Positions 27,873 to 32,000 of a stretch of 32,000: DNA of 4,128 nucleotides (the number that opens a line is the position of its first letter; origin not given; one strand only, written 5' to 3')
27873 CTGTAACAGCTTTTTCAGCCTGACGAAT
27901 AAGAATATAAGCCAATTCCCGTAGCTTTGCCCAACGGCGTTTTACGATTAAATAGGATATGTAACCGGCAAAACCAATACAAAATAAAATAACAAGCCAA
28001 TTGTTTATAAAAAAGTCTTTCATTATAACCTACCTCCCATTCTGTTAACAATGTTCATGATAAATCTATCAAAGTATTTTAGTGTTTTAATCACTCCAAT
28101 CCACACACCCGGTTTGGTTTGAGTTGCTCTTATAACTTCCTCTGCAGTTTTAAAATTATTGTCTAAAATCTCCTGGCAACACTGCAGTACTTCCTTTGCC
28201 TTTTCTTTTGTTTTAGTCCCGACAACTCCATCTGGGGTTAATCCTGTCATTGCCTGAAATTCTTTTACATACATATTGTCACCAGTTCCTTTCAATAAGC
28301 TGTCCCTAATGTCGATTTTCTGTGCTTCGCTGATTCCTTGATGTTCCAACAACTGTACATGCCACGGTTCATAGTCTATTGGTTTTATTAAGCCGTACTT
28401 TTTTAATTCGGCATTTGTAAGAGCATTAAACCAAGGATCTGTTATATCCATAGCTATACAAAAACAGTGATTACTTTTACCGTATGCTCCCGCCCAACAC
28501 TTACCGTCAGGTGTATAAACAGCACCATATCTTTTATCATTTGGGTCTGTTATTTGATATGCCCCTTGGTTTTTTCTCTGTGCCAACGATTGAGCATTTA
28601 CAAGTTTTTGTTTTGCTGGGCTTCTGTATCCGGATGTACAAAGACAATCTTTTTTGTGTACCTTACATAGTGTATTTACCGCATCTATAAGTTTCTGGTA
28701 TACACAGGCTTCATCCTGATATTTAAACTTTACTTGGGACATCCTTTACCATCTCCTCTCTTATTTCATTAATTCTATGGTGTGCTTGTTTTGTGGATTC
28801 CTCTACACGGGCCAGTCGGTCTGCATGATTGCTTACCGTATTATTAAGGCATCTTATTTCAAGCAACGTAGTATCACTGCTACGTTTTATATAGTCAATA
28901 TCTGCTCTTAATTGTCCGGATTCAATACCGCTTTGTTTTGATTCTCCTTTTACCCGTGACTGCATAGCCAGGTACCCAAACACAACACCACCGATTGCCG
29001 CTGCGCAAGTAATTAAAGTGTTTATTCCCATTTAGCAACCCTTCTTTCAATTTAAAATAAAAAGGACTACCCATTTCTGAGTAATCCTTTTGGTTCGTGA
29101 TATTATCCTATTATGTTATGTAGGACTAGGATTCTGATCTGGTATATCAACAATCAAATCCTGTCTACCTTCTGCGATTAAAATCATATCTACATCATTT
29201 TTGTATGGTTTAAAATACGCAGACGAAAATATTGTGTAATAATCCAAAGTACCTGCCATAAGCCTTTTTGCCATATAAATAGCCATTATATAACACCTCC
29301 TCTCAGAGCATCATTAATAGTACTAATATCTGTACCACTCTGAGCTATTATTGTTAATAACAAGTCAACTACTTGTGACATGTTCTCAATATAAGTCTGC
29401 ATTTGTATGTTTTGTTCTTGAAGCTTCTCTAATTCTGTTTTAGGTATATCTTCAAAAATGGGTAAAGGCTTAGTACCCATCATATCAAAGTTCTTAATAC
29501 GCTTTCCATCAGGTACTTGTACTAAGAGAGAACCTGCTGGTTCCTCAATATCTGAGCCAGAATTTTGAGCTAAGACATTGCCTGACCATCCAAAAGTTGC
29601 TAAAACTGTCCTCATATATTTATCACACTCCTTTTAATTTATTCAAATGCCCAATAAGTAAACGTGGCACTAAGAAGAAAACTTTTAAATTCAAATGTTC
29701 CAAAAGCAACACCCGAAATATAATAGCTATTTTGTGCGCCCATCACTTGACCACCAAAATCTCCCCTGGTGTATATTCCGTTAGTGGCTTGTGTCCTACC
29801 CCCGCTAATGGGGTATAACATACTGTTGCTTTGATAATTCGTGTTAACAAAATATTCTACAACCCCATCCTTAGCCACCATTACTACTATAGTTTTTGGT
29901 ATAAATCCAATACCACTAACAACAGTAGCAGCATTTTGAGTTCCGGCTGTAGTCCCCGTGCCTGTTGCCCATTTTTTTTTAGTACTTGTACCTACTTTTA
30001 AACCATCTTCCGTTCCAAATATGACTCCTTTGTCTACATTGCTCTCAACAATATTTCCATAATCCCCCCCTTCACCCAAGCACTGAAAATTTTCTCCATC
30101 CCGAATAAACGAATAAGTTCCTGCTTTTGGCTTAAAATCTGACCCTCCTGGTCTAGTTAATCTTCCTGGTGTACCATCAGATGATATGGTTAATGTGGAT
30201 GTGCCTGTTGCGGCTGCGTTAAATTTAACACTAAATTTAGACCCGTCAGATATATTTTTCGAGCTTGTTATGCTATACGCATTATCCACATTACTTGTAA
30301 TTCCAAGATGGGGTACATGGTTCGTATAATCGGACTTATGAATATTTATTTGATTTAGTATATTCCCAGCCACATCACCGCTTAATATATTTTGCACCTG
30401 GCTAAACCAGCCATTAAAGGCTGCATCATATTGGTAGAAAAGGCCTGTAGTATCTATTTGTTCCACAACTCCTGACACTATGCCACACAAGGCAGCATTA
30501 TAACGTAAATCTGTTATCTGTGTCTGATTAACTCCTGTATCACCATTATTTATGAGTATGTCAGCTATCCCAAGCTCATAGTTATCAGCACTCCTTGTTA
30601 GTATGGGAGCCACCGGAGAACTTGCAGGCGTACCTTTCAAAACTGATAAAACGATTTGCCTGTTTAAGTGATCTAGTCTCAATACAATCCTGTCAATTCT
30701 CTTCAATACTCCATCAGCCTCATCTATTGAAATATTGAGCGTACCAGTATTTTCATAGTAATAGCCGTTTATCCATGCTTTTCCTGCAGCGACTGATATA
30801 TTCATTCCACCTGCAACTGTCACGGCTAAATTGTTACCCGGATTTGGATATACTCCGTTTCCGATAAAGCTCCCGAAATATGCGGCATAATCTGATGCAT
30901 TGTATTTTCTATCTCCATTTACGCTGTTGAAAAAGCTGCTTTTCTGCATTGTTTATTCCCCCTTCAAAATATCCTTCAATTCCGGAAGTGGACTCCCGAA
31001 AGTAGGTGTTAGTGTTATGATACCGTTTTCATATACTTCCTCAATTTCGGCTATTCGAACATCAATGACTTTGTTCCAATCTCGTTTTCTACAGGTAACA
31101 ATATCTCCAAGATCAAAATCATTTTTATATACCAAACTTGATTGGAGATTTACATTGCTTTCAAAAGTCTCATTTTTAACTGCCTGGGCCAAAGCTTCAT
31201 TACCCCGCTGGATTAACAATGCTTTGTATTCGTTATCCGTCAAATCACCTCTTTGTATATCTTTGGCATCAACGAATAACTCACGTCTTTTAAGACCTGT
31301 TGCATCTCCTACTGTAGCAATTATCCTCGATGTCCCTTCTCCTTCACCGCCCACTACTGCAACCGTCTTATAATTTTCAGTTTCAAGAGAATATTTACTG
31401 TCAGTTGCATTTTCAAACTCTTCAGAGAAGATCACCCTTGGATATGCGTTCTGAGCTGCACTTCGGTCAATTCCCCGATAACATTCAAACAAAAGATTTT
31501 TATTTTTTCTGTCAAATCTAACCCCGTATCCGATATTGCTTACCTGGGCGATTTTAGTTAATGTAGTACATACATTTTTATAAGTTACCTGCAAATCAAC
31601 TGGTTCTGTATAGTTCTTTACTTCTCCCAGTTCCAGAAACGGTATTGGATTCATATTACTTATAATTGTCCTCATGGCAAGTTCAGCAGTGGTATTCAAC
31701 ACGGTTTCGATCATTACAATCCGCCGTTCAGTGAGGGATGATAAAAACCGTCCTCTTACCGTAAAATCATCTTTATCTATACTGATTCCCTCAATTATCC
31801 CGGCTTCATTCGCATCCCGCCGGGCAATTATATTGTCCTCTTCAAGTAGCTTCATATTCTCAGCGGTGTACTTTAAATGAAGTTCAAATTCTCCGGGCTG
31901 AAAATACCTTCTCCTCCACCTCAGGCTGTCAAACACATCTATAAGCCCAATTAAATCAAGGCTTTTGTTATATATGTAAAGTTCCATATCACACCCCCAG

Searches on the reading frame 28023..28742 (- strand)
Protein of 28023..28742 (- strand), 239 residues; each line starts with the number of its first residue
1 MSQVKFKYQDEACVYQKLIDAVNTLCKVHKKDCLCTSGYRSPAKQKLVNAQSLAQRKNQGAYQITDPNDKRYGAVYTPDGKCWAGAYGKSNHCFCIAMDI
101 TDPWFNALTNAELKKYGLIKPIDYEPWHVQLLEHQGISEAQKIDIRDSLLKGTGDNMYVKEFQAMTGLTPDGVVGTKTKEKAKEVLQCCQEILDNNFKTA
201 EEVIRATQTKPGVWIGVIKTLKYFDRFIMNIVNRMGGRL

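Call 6: search_protein_families(library=pfam, proteins=[window:28023-28742:-], max_evalue=0.01)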
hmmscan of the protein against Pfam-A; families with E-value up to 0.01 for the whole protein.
window:28023-28742:- (239 aa): 2 families
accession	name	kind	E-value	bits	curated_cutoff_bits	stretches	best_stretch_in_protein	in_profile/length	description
PF01471.23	PG_binding_1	-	0.00024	21.6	23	1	159-180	34-55/57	Putative peptidoglycan binding domain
PF02557.22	VanY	-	0.00048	20.4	25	0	26-105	19-79/132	D-alanyl-D-alanine carboxypeptidase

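Call 56: search_protein_families(library=phrogs, proteins=[window:28023-28742:-], max_evalue=0.001)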
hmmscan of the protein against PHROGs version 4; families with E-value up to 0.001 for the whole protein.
window:28023-28742:- (239 aa): 3 families
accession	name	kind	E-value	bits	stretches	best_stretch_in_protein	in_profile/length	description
phrog_16823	-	tail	1.6e-07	30.1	1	14-176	951-1093/1948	tail length tape measure protein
phrog_2649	-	lysis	3.5e-06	28.1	1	152-189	205-242/261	endolysin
phrog_1493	-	lysis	0.00019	21.7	1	152-186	275-309/394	endolysin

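Call 76: search_protein_families(library=ncbifam, proteins=[window:28023-28742:-], max_evalue=0.01)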
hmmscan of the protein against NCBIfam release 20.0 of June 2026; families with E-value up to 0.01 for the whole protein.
window:28023-28742:- (239 aa): 1 family
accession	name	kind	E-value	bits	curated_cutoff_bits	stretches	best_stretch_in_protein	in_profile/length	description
TIGR02869.1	spore_SleB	equivalog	0.007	16.2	236.5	0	156-182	42-68/201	spore cortex-lytic enzyme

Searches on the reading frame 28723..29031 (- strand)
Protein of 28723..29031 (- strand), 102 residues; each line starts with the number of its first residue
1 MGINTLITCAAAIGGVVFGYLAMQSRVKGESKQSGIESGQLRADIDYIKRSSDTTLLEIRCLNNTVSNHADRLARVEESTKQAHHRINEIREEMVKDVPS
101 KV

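Call 6: search_protein_families(library=pfam, proteins=[window:28723-29031:-], max_evalue=0.01)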
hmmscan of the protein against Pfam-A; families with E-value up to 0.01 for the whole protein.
window:28723-29031:- (102 aa): 1 family
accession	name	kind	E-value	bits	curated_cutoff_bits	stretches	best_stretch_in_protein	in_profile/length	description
PF10112.14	Halogen_Hydrol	-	0.0042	17.5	29.8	0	2-72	23-90/191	5-bromo-4-chloroindolyl phosphate hydrolysis protein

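Call 56: search_protein_families(library=phrogs, proteins=[window:28723-29031:-], max_evalue=0.001)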
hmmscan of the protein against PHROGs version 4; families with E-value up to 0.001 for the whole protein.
window:28723-29031:- (102 aa): 1 family
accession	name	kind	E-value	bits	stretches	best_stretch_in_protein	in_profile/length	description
phrog_1863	-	unknown function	1.5e-16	61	1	3-94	4-95/97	-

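Call 76: search_protein_families(library=ncbifam, proteins=[window:28723-29031:-], max_evalue=0.01)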
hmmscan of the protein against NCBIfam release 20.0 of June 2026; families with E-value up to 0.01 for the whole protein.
window:28723-29031:- (102 aa): 0 families

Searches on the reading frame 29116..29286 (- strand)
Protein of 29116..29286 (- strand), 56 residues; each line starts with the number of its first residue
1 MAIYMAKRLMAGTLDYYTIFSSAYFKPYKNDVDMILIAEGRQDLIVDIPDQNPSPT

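Call 6: search_protein_families(library=pfam, proteins=[window:29116-29286:-], max_evalue=0.01)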
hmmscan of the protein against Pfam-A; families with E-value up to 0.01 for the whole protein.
window:29116-29286:- (56 aa): 0 families

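Call 56: search_protein_families(library=phrogs, proteins=[window:29116-29286:-], max_evalue=0.001)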
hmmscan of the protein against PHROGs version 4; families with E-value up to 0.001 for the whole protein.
window:29116-29286:- (56 aa): 1 family
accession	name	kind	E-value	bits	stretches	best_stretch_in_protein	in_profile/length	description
phrog_8908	-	unknown function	4e-08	34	1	1-49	1-47/49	-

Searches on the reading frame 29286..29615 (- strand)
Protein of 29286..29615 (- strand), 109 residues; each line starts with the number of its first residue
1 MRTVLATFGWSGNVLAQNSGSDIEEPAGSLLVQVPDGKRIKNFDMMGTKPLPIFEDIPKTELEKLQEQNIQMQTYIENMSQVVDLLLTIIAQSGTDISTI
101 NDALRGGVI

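Call 6: search_protein_families(library=pfam, proteins=[window:29286-29615:-], max_evalue=0.01)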
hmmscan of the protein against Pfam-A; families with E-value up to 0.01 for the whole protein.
window:29286-29615:- (109 aa): 0 families

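Call 56: search_protein_families(library=phrogs, proteins=[window:29286-29615:-], max_evalue=0.001)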
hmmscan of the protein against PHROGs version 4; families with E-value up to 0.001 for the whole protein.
window:29286-29615:- (109 aa): 1 family
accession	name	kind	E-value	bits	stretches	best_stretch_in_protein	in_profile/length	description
phrog_11382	-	unknown function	6e-05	24.4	1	58-103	65-110/117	-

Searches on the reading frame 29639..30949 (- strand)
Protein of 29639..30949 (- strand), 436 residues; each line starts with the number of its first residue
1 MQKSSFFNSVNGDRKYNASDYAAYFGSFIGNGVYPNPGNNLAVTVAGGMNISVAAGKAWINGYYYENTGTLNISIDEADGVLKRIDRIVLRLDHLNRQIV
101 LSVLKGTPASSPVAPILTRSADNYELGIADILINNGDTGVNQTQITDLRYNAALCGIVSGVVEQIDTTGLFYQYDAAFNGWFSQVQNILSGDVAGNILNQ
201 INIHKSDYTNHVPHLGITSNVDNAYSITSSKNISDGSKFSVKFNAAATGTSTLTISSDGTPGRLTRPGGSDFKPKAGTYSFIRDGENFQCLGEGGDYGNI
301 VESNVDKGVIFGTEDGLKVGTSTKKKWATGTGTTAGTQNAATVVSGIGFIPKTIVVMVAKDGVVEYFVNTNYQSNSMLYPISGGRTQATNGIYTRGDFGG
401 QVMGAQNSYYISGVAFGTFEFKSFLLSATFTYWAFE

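Call 6: search_protein_families(library=pfam, proteins=[window:29639-30949:-], max_evalue=0.01)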
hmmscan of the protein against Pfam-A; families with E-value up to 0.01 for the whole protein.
window:29639-30949:- (436 aa): 0 families

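Call 56: search_protein_families(library=phrogs, proteins=[window:29639-30949:-], max_evalue=0.001)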
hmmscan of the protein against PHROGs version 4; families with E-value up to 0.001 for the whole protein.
window:29639-30949:- (436 aa): 10 families
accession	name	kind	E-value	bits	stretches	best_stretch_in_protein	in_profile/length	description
phrog_1220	-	head and packaging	5.3e-85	287.8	1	1-378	7-366/574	head protein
phrog_27282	-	unknown function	1.7e-71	242.5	1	1-362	2-369/445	-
phrog_35103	-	unknown function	4e-66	224.7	2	1-175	1-176/916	-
phrog_9534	-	head and packaging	2e-59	202.7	1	1-170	1-169/303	head protein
phrog_5339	-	head and packaging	9.5e-47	160.7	1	4-234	8-190/633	virion structural protein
phrog_18805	-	unknown function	9.5e-27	94.9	1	4-171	5-174/457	-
phrog_31777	-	unknown function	6.1e-18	66.1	1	205-330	12-135/280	-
phrog_17342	-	unknown function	7e-16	59.4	1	20-158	20-167/326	-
phrog_3398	-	head and packaging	4.9e-12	46.8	1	31-159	41-177/359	virion structural protein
phrog_13571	-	head and packaging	1.2e-08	35.6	1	39-148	34-148/356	virion structural protein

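Call 76: search_protein_families(library=ncbifam, proteins=[window:29639-30949:-], max_evalue=0.01)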
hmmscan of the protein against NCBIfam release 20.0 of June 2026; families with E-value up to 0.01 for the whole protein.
window:29639-30949:- (436 aa): 0 families

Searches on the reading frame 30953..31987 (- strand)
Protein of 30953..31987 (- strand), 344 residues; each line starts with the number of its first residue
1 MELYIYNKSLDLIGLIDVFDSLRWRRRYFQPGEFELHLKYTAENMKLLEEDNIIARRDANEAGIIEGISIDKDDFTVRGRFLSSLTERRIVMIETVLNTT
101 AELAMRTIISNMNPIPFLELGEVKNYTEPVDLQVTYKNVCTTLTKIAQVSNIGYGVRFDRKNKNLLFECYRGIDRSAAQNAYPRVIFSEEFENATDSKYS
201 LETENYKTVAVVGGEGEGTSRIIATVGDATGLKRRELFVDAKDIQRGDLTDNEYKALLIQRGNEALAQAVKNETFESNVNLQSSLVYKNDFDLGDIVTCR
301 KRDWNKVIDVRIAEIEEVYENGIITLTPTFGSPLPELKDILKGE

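Call 6: search_protein_families(library=pfam, proteins=[window:30953-31987:-], max_evalue=0.01)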
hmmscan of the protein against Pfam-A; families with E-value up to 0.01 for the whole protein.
window:30953-31987:- (344 aa): 3 families
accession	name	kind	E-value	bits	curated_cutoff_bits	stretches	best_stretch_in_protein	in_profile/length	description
PF14594.13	Sipho_Gp37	-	4.5e-95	319.2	26.2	1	2-331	1-369/370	Siphovirus ReqiPepy6 Gp37-like protein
PF06605.17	Prophage_tail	-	0.002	18.3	31.3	0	280-341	186-247/250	Prophage endopeptidase tail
PF20205.3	DUF6567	-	0.0081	16.5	27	0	193-289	31-110/123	Family of unknown function (DUF6567)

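Call 9: find_encoding_contigs(protein=window:30953-31987:-, flank=10000, max_places=8)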
Protein window:30953-31987:- (344 aa): 2 contigs read that carry it; 1 place shown.
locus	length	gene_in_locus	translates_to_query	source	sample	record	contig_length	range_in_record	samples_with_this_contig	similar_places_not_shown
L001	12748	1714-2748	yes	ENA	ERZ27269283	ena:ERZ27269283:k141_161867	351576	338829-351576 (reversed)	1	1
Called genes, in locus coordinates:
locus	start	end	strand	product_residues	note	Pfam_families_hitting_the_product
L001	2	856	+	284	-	?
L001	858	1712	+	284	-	PF05709:Sipho_tail, PF22768:SPP1_Dit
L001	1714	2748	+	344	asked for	PF14594:Sipho_Gp37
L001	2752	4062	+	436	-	-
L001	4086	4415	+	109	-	-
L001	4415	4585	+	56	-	-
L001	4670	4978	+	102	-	-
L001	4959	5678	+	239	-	-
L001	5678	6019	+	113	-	-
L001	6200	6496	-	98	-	-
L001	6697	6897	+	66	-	PF12844:HTH_19 (weak), PF13443:HTH_26 (weak), PF01381:HTH_3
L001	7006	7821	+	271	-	PF17989:ALP_N (weak), PF21522:MreB-like_C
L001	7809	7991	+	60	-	-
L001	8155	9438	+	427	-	PF01580:FtsK_SpoIIIE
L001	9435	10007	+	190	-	PF13814:Replic_Relax (faint)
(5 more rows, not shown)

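Call 56: search_protein_families(library=phrogs, proteins=[window:30953-31987:-], max_evalue=0.001)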
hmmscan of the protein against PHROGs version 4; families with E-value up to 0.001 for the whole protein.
window:30953-31987:- (344 aa): 2 families
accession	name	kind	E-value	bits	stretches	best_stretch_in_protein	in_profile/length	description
phrog_538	-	tail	2.3e-97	328.3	1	1-342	29-385/684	minor tail protein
phrog_33036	-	unknown function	3.5e-21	76.6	1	249-342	23-116/120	-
